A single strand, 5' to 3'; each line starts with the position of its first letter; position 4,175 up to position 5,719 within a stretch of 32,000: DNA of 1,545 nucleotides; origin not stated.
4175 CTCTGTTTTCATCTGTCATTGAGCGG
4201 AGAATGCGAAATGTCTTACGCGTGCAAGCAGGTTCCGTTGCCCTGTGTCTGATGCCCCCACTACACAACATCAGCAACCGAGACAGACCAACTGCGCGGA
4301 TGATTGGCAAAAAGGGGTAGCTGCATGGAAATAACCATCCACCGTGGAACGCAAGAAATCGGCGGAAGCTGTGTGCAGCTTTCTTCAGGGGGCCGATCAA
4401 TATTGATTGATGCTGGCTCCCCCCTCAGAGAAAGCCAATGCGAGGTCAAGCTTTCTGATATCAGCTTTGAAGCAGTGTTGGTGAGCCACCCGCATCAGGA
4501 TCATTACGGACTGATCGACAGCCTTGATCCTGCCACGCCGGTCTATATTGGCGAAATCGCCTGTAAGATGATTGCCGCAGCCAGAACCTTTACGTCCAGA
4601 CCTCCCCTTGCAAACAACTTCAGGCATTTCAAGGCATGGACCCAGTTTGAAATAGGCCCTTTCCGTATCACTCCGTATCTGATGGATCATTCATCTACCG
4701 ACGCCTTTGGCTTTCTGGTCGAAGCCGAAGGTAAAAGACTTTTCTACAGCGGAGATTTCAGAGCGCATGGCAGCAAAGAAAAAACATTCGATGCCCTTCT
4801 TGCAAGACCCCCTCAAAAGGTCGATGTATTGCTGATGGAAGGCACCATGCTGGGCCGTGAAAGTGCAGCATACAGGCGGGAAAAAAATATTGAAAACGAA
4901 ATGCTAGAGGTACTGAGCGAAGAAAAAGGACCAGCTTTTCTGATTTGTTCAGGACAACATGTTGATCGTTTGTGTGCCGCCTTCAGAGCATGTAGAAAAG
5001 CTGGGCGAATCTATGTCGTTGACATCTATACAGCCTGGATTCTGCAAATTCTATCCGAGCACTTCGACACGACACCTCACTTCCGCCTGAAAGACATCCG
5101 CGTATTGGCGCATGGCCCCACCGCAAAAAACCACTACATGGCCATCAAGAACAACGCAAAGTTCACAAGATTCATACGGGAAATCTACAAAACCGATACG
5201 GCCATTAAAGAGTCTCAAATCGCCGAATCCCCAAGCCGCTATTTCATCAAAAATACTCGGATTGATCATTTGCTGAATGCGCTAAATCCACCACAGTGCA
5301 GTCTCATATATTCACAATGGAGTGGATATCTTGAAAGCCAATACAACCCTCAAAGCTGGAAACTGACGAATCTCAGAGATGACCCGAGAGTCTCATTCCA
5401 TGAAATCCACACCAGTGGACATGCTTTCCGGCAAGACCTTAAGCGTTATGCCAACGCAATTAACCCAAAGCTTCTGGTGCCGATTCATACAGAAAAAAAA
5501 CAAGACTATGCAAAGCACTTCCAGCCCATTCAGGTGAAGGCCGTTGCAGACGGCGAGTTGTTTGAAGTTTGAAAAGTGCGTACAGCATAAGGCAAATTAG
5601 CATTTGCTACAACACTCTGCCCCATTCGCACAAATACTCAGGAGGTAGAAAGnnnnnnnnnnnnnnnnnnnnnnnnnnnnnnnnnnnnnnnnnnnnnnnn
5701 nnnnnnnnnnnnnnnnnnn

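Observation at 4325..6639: Beta-CASP MBL nuclease plus an unrecognised PD-(D/E)xK-like protein: candidate two-gene defence system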

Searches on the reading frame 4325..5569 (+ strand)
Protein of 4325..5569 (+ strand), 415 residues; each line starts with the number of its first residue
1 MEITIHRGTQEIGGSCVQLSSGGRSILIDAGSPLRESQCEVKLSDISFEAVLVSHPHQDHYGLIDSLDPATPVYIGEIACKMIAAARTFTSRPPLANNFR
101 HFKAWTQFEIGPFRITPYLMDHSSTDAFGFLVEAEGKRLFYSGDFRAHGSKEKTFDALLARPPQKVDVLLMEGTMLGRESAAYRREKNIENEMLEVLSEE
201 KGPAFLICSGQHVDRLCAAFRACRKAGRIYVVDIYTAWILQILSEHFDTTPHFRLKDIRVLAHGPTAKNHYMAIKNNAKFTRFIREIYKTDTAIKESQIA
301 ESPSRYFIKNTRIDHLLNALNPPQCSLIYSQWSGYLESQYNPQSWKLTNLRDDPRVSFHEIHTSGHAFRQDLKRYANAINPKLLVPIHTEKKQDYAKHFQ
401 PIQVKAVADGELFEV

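Call 3: search_protein_families(library=pfam, proteins=[window:4325-5569:+], max_evalue=1)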
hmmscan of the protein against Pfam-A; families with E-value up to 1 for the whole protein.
window:4325-5569:+ (415 aa): 4 families
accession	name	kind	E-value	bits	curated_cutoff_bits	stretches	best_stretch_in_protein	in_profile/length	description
PF12706.13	Lactamase_B_2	-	3.1e-15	56.8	27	1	24-178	1-169/200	Beta-lactamase superfamily domain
PF00753.33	Lactamase_B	-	1.8e-10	41.5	22.7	1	15-154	7-159/196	Metallo-beta-lactamase superfamily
PF13483.12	Lactamase_B_3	-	1.3e-09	38.6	24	1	12-154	5-120/160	Beta-lactamase superfamily domain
PF07521.17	RMMBL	-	5.3e-09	36.4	21.6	1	359-400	9-54/63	Zn-dependent metallo-hydrolase RNA specificity domain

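Call 4: search_protein_families(library=padloc, proteins=[window:4325-5569:+], max_evalue=1)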
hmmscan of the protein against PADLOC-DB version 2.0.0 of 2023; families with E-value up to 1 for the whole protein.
window:4325-5569:+ (415 aa): 0 families

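Call 5: search_protein_families(library=ncbifam, proteins=[window:4325-5569:+], max_evalue=1)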
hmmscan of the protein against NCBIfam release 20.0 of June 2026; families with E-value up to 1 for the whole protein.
window:4325-5569:+ (415 aa): 17 families
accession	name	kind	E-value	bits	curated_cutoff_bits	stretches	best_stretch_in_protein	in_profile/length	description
TIGR00649.1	MG423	subfamily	1.9e-13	49.7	400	2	8-232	8-249/546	RNase J family beta-CASP ribonuclease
NF047419.1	RNase_J1_RnjA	exception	2e-13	49.9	820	2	49-231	61-246/549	ribonuclease J1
TIGR03675.1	arCOG00543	equivalog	5.8e-08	31.4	580.2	2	3-67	177-248/631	beta-CASP ribonuclease aCPSF1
TIGR03307.1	PhnP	equivalog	1.7e-07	30.8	272.25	1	16-180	39-193/249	phosphonate metabolism protein PhnP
NF045584.1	cas14_MBL_CASP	equivalog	2.7e-07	29.3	800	1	3-67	3-70/612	type VII CRISPR-associated protein Cas14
NF001911.0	PRK00685.1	equivalog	2.8e-06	27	144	1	12-62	6-55/228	metal-dependent hydrolase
TIGR02651.1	RNase_Z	equivalog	0.00011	21.4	292.95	1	16-138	20-153/302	ribonuclease Z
NF038231.1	MBL_Geo_Pelo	equivalog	0.00013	21.7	360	1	17-89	37-114/250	GPMC system MBL fold metallohydrolase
NF002553.0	PRK02113.1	equivalog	0.00015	21.3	386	1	20-70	41-89/252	MBL fold metallo-hydrolase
NF002558.0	PRK02126.1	subfamily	0.0037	16.3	315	1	17-67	21-67/345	ribonuclease Z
TIGR00361.1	ComEC_Rec2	equivalog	0.0076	14.4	190.05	1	17-67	454-511/663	DNA internalization-related competence protein ComEC/Rec2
NF041257.1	GntH_guanitoxin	equivalog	0.014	14.2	333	1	15-68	34-88/374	guanitoxin biosynthesis MBL fold metallo-hydrolase GntH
NF000801.0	PRK00055.1-3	equivalog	0.02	13.9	252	1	15-63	21-70/307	ribonuclease Z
NF041851.1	cyc_nuc_deg_phdiest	equivalog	0.021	14.2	400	1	99-146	118-165/253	cyclic nucleotide-degrading phosphodiesterase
NF012229.1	bla_class_B_core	domain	0.063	13.5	100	1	19-119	20-124/139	metallo-beta-lactamase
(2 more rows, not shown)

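Call 12: search_solved_structures(query=window:4325-5569:+, max_evalue=0.01)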
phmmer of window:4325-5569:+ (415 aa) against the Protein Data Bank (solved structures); distinct sequences matched with E-value up to 0.01: 25.
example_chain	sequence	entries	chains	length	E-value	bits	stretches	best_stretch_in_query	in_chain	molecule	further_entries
2az4_A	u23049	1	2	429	2.7e-14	56.1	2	45-176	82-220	hypothetical protein EF2904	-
3bk1_A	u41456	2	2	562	9.7e-08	34.5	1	49-230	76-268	Metal dependent hydrolase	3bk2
7pcr_A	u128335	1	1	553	1.2e-07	34.1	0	3-220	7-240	Ribonuclease J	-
8cgl_A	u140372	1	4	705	2.7e-07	33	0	3-220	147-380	Ribonuclease J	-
5a0t_A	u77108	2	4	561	3.2e-07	32.8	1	5-228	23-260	RIBONUCLEASE J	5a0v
3t3n_A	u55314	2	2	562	1.7e-06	30.4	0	52-230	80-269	Metal dependent hydrolase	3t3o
6k6s_A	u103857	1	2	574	3.9e-06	29.2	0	50-147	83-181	Ribonuclease J 1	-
2dkf_A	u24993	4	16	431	7e-06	28.4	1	8-199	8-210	metallo-beta-lactamase superfamily protein | Ribonuclease TTHA0252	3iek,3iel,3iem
3ie2_A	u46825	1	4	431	7.6e-06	28.3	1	8-199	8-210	Ribonuclease TTHA0252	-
3idz_A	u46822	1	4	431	1e-05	27.8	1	8-199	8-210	Ribonuclease TTHA0252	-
3ie0_A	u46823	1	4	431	1.2e-05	27.6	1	8-199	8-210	Ribonuclease TTHA0252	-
3ie1_A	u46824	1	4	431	1.4e-05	27.4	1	8-199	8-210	Ribonuclease TTHA0252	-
3zq4_A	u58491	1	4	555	5.1e-05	25.5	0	358-393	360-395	RIBONUCLEASE J 1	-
2ycb_A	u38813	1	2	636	8.5e-05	24.8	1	3-382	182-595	CLEAVAGE AND POLYADENYLATION SPECIFICITY FACTOR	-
7wnt_A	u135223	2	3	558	9.2e-05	24.7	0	40-217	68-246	Ribonuclease J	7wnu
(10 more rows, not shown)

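Call 19: find_homologous_proteins(query=window:4325-5569:+)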
Query window:4325-5569:+ (415 aa): 4596 proteins with E <= 0.001 among 8000 candidates; the best 120 are listed.
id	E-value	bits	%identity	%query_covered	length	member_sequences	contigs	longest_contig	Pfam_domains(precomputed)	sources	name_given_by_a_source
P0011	3.0e-283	957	100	100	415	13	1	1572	PF12706.14,PF23023.2,PF13483.13,PF07521.18,PF00753.34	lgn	-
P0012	1.5e-231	787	80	100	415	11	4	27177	PF12706.14,PF23023.2,PF13483.13,PF07521.18,PF00753.34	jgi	jgi:ribonuclease J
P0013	1.1e-230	784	80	100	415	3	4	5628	PF12706.14,PF23023.2,PF13483.13,PF07521.18,PF00753.34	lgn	-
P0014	4.0e-228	775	79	100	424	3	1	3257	PF12706.14,PF23023.2,PF13483.13,PF07521.18,PF00753.34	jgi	jgi:ribonuclease J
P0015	2.5e-224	763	78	100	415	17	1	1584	PF12706.14,PF23023.2,PF13483.13,PF07521.18,PF00753.34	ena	-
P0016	1.9e-217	740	75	100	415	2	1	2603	PF12706.14,PF23023.2,PF13483.13,PF07521.18,PF00753.34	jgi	jgi:ribonuclease J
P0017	2.6e-213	726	73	100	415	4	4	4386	PF12706.14,PF23023.2,PF13483.13,PF07521.18,PF00753.34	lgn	-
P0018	4.5e-211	719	74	100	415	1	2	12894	PF12706.14,PF23023.2,PF13483.13,PF07521.18,PF00753.34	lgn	-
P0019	5.8e-209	712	74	100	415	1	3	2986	PF12706.14,PF23023.2,PF13483.13,PF07521.18,PF00753.34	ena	-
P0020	2.4e-206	703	72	100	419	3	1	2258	PF12706.14,PF23023.2,PF13483.13,PF07521.18,PF00753.34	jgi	jgi:ribonuclease J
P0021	4.4e-206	703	72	100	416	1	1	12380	PF12706.14,PF23023.2,PF13483.13,PF07521.18,PF00753.34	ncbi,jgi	-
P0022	2.8e-204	697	70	100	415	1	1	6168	PF12706.14,PF23023.2,PF13483.13,PF07521.18,PF00753.34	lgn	-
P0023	9.3e-204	695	71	100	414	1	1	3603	PF12706.14,PF23023.2,PF13483.13,PF07521.18,PF00753.34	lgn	-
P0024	6.9e-203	692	71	100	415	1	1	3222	PF12706.14,PF23023.2,PF13483.13,PF07521.18,PF00753.34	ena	-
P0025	7.9e-202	689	70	100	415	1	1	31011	PF12706.14,PF23023.2,PF13483.13,PF07521.18,PF00753.34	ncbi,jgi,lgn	-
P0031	2.5e-181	621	64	100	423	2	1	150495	PF12706.14,PF23023.2,PF13483.13,PF00753.34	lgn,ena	-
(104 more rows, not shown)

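Call 22: find_encoding_contigs(protein=P0012, flank=8000, max_places=4)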
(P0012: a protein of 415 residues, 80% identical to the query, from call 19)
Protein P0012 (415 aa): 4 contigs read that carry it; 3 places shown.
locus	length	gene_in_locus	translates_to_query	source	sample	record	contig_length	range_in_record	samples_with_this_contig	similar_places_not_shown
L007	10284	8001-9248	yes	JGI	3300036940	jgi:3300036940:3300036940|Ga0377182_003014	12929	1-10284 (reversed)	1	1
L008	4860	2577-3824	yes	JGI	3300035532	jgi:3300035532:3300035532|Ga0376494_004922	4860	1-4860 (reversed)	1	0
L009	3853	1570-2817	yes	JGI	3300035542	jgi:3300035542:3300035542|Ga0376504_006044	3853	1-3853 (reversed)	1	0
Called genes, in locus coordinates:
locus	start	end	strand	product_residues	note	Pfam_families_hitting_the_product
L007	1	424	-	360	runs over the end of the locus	-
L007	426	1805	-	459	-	PF02310:B12-binding, PF04055:Radical_SAM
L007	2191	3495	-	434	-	PF07690:MFS_1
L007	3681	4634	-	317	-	PF00106:adh_short (weak), PF01073:3Beta_HSD, PF01370:Epimerase, PF02719:Polysacc_synt_2, PF05368:NmrA (weak), PF16363:GDP_Man_Dehyd, PF01370:Epimerase, PF16363:GDP_Man_Dehyd, +1 more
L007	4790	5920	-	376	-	PF03460:NIR_SIR_ferr, PF01077:NIR_SIR, PF00037:Fer4, PF12837:Fer4_6 (weak), PF13237:Fer4_10, PF13187:Fer4_9 (weak), PF00037:Fer4 (weak), PF12797:Fer4_2 (weak), +5 more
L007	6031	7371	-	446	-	PF05598:DUF772 (weak), PF01609:DDE_Tnp_1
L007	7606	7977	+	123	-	-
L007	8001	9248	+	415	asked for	PF00753:Lactamase_B, PF13483:Lactamase_B_3, PF23023:Anti-Pycsar_Apyc1 (weak), PF12706:Lactamase_B_2, PF07521:RMMBL (weak)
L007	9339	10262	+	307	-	-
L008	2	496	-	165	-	?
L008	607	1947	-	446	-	PF05598:DUF772 (weak), PF01609:DDE_Tnp_1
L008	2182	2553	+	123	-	-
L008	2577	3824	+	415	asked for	PF00753:Lactamase_B, PF13483:Lactamase_B_3, PF23023:Anti-Pycsar_Apyc1 (weak), PF12706:Lactamase_B_2, PF07521:RMMBL (weak)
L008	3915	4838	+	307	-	-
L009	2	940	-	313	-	?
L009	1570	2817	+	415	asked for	PF00753:Lactamase_B, PF13483:Lactamase_B_3, PF23023:Anti-Pycsar_Apyc1 (weak), PF12706:Lactamase_B_2, PF07521:RMMBL (weak)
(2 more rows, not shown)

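Call 23: find_encoding_contigs(protein=P0025, flank=8000, max_places=3)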
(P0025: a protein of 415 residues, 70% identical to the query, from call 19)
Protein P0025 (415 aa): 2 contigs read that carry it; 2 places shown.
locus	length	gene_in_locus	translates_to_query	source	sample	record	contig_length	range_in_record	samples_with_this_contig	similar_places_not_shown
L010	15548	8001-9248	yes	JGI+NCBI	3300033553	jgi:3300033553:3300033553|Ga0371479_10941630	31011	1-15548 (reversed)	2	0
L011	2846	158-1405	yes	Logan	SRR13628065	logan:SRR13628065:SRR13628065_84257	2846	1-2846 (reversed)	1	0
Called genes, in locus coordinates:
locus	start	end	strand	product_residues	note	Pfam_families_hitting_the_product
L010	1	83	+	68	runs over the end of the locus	-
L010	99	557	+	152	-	-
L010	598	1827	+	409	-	PF13191:AAA_16, PF13401:AAA_22 (weak)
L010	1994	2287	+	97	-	-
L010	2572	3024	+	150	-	-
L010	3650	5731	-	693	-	PF13238:AAA_18 (faint), PF13191:AAA_16 (faint), PF13207:AAA_17 (faint), PF13401:AAA_22 (faint), PF00910:RNA_helicase (faint), PF05673:DUF815 (faint), PF00004:AAA, PF00004:AAA, +7 more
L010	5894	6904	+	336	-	PF13280:WYL, PF25583:WCX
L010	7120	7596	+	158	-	-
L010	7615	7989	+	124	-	-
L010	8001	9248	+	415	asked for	PF00753:Lactamase_B, PF13483:Lactamase_B_3, PF23023:Anti-Pycsar_Apyc1 (faint), PF12706:Lactamase_B_2, PF07521:RMMBL (weak)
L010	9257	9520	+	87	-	-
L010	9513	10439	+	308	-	-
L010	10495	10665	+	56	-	-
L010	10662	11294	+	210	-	PF13472:Lipase_GDSL_2 (weak)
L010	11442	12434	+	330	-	PF23075:zf-C2H2_ZNF462_11 (faint)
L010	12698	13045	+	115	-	PF02481:DNA_processg_A (faint), PF10686:YAcAr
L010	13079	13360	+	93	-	-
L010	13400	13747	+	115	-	-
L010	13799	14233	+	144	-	-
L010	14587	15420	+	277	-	PF08378:NERD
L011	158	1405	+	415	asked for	PF00753:Lactamase_B, PF13483:Lactamase_B_3, PF23023:Anti-Pycsar_Apyc1 (faint), PF12706:Lactamase_B_2, PF07521:RMMBL (weak)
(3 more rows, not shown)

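Call 24: find_encoding_contigs(protein=P0031, flank=8000, max_places=3)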
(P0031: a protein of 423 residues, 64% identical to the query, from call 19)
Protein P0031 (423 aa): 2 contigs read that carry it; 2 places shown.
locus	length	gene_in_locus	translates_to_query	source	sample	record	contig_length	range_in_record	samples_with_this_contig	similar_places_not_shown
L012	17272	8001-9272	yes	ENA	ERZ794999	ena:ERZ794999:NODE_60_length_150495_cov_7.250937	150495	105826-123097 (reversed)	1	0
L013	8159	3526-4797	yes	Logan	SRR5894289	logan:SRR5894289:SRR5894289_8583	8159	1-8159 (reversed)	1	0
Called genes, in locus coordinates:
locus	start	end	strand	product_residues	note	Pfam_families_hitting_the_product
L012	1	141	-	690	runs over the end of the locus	PF13401:AAA_22 (faint), PF13191:AAA_16 (faint), PF05673:DUF815 (faint), PF02367:TsaE (faint), PF13086:AAA_11 (faint), PF00004:AAA, PF00910:RNA_helicase (faint), PF00004:AAA, +6 more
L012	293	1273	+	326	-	PF13280:WYL, PF25583:WCX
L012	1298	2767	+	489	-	PF11074:DUF2779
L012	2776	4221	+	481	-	-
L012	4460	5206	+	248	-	-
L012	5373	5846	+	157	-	-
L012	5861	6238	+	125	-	-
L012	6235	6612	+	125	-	-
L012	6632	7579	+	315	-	PF00850:Hist_deacetyl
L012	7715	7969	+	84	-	-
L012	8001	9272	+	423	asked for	PF00753:Lactamase_B, PF13483:Lactamase_B_3 (weak), PF23023:Anti-Pycsar_Apyc1 (faint), PF12706:Lactamase_B_2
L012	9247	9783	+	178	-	-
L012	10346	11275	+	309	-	-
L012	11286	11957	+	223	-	-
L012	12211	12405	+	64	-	PF21983:NikA-like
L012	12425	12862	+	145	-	PF18143:HAD_SAK_2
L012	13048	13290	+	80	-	-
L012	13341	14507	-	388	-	PF00155:Aminotran_1_2, PF01041:DegT_DnrJ_EryC1 (weak)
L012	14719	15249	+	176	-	PF09918:DUF2148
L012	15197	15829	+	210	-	PF00293:NUDIX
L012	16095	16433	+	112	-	PF00543:P-II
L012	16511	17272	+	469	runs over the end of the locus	PF03951:Gln-synt_N, PF00120:Gln-synt_C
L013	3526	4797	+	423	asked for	PF00753:Lactamase_B, PF13483:Lactamase_B_3 (weak), PF23023:Anti-Pycsar_Apyc1 (faint), PF12706:Lactamase_B_2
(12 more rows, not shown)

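Call 42: search_protein_families(library=pfam, proteins=[L010:9257-9520:+, L012:9247-9783:+, L012:11286-11957:+, L010:7120-7596:+], max_evalue=0.1)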
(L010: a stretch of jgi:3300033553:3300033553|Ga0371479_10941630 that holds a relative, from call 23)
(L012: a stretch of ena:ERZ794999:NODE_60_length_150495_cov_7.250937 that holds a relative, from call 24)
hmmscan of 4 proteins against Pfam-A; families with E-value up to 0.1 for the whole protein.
L010:9257-9520:+ (87 aa): 0 families

L012:9247-9783:+ (178 aa): 0 families

L012:11286-11957:+ (223 aa): 2 families
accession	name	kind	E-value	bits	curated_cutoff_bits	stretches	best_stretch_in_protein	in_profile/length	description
PF16473.11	Rv2179c-like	-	0.00018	21.7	27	0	2-36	2-43/177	3'-5' exoribonuclease Rv2179c-like domain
PF00929.31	RNase_T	-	0.031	15.2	24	0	3-29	1-30/164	Exonuclease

L010:7120-7596:+ (158 aa): 0 families

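Call 43: search_protein_families(library=phrogs, proteins=[window:4325-5569:+], max_evalue=0.01)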
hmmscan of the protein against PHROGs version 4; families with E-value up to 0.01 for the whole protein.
window:4325-5569:+ (415 aa): 1 family
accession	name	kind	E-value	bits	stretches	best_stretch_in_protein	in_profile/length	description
phrog_392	-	other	1.7e-19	71.5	1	14-146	17-151/348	metal-dependent hydrolase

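Call 94: find_related_loci(query=A6, collection=viral_contigs, flank=6000)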
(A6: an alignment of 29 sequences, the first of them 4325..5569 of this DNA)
Query A6 (415 aa) in viral_contigs; peptide patterns used: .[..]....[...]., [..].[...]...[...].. (x = any residue, [..] = any of these).
30 stretches matched a pattern; 8 encode a relative of the query (tblastn E <= 1e-3); 8 distinct loci.
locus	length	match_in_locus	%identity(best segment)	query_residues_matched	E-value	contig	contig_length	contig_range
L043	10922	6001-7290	36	1-415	7e-87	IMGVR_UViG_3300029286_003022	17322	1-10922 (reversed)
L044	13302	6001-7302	37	1-411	5e-85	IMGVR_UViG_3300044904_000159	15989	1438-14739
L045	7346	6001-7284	34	1-415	1e-76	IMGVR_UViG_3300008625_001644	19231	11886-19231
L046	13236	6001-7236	36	1-415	4e-76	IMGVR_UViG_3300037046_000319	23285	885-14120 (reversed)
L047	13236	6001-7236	36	1-415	4e-76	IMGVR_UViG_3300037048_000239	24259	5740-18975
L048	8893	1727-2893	36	1-393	1e-71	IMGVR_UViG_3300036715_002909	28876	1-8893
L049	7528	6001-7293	33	1-415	1e-80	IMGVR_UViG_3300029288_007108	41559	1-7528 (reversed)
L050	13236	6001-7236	38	1-415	2e-81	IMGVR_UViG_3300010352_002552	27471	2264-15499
